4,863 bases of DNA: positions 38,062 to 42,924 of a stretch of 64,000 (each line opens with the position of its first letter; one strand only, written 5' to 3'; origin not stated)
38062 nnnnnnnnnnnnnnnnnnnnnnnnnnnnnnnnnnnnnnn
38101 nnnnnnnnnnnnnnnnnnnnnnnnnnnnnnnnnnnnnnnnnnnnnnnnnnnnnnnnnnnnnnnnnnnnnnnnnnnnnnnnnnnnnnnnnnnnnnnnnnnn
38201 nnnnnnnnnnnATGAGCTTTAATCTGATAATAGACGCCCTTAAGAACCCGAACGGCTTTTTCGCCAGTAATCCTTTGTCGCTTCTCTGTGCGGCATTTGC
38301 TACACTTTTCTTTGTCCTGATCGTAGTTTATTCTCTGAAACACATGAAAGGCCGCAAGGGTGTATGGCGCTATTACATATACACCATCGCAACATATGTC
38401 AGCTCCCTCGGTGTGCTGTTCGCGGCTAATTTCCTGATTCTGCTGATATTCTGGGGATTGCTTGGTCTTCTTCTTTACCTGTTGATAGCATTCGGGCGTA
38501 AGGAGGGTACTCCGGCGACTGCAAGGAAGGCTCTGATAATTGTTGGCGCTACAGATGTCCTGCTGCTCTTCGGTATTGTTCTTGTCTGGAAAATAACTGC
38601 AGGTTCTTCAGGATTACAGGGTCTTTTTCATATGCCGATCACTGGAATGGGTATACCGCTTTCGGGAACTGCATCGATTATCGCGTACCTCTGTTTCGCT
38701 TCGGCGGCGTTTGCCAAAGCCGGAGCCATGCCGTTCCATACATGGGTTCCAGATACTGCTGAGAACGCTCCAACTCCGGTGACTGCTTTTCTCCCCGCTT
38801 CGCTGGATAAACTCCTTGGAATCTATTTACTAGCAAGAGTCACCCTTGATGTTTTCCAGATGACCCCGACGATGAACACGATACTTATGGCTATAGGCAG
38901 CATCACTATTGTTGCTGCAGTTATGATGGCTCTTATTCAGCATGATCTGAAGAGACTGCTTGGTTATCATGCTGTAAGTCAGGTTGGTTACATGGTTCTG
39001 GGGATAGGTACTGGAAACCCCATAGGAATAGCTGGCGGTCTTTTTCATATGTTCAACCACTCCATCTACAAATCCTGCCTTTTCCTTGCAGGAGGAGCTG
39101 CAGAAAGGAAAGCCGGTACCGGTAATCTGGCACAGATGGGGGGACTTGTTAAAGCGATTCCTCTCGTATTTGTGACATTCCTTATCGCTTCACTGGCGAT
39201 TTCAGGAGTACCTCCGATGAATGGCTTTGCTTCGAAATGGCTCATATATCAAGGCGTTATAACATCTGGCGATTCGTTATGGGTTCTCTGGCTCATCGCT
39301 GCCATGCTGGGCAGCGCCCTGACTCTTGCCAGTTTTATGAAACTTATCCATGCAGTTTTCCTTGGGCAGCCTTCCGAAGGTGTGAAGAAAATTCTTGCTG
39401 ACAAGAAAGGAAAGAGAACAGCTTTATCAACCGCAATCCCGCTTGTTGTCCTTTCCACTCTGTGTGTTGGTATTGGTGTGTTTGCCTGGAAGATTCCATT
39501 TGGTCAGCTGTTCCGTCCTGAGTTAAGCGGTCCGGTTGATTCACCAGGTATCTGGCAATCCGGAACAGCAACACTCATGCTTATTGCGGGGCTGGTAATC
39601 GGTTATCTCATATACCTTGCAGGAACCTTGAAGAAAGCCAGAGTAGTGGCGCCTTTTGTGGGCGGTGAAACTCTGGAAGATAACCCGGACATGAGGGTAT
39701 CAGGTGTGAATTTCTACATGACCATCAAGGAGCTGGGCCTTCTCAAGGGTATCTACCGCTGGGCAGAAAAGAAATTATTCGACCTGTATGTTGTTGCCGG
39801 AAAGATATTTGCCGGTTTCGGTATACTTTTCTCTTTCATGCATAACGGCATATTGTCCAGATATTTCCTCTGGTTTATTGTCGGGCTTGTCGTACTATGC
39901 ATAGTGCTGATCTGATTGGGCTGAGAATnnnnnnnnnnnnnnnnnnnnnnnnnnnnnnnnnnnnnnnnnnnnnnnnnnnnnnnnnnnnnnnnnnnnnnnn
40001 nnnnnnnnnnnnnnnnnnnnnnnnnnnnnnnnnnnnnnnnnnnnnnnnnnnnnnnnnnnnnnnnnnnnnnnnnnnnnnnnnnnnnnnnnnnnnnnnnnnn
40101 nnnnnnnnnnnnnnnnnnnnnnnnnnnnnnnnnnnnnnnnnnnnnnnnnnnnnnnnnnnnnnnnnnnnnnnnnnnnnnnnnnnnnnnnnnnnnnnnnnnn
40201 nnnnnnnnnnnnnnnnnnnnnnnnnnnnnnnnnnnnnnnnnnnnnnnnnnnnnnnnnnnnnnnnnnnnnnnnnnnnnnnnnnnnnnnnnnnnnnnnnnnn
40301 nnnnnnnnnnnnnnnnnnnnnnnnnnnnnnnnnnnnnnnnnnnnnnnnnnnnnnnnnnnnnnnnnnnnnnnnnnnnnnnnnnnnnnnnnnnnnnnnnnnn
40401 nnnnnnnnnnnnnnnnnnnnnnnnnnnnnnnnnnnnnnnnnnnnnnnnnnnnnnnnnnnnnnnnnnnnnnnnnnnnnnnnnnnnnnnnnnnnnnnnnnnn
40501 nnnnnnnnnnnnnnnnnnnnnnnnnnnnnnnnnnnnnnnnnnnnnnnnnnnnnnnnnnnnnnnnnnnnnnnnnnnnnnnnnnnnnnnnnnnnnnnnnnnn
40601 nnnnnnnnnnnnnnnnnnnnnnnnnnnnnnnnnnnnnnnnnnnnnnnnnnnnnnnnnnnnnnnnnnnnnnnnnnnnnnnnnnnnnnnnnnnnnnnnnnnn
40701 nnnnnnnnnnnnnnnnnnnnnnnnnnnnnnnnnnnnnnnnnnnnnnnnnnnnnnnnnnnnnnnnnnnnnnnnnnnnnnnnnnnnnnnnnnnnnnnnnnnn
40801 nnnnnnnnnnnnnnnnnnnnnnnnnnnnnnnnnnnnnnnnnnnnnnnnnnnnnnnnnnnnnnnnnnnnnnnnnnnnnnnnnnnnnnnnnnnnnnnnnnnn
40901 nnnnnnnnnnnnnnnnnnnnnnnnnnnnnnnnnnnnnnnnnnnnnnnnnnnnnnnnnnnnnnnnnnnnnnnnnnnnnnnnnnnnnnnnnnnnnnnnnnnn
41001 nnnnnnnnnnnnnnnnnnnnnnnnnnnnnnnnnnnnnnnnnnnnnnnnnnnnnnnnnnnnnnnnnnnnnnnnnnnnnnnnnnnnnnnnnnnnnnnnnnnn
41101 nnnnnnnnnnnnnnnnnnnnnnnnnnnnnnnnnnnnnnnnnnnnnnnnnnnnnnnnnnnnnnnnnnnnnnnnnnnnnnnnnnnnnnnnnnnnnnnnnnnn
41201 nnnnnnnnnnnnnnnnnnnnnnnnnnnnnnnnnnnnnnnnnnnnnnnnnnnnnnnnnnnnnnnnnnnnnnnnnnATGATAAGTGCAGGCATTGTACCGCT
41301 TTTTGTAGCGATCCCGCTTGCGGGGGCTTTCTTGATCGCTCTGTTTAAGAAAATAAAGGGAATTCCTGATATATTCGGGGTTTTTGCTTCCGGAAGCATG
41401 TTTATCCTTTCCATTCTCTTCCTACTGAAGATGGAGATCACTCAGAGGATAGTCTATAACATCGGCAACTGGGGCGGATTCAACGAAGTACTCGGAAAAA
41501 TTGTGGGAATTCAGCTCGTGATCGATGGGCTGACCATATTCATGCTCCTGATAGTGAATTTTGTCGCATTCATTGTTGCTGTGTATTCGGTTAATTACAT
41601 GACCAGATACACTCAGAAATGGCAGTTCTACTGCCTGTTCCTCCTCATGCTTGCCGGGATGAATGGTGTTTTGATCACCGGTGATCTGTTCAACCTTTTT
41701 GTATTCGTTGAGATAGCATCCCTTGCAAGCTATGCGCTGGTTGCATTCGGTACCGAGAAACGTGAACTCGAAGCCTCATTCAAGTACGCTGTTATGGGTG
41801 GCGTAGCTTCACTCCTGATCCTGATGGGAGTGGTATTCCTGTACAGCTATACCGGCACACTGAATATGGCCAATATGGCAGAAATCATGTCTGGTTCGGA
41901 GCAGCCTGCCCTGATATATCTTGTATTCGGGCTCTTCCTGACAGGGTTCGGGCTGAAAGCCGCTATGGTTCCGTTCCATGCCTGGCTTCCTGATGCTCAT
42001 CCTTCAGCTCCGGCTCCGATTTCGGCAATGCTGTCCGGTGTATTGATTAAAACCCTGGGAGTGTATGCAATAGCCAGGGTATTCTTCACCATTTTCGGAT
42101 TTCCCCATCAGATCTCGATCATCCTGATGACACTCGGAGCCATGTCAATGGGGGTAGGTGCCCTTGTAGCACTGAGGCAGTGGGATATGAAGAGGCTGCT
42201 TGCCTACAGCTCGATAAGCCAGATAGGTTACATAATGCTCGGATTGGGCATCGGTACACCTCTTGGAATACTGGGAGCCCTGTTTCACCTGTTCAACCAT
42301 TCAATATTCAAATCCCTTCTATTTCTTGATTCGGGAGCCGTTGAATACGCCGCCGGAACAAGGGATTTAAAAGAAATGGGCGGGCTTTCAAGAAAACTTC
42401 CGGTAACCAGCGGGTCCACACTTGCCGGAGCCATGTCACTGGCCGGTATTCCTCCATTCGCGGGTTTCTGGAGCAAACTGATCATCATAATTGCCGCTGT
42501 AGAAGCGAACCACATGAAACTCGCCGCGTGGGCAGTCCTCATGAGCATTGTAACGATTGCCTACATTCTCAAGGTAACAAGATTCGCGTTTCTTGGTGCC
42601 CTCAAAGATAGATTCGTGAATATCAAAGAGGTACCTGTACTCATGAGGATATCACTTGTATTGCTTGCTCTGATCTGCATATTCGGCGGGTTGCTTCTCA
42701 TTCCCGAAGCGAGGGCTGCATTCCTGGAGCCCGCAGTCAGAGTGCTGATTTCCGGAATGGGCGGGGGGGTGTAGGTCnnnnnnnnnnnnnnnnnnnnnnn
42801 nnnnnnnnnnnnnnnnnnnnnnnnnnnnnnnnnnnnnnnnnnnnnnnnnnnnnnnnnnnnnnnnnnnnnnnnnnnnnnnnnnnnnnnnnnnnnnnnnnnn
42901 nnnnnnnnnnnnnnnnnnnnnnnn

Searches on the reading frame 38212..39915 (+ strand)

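Call 18: search_protein_families(library=pfam, proteins=[window:38212-39915:+], max_evalue=1)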
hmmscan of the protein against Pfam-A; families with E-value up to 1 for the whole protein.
window:38212-39915:+ (567 aa): 2 families
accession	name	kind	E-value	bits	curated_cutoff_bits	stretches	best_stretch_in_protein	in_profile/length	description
PF00361.26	Proton_antipo_M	-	2.1e-56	191.7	21.5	1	71-364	1-291/294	NADH:quinone oxidoreductase/Mrp antiporter, TM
PF00662.26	Proton_antipo_N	-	0.0051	17.1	24.5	1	19-55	15-51/51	NADH-Ubiquinone oxidoreductase (complex I), chain 5 N-terminus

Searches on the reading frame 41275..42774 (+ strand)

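Call 18: search_protein_families(library=pfam, proteins=[window:41275-42774:+], max_evalue=1)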
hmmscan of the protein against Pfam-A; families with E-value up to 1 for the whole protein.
window:41275-42774:+ (499 aa): 3 families
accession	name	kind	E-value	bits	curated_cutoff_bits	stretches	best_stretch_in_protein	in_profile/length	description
PF00361.26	Proton_antipo_M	-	5.7e-73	246.1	21.5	1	136-425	2-292/294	NADH:quinone oxidoreductase/Mrp antiporter, TM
PF00662.26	Proton_antipo_N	-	9e-10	38.7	24.5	1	78-119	10-51/51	NADH-Ubiquinone oxidoreductase (complex I), chain 5 N-terminus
PF10125.14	NADHdeh_related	-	4.4e-06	26.7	27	1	129-236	81-183/218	NADH dehydrogenase I, subunit N related protein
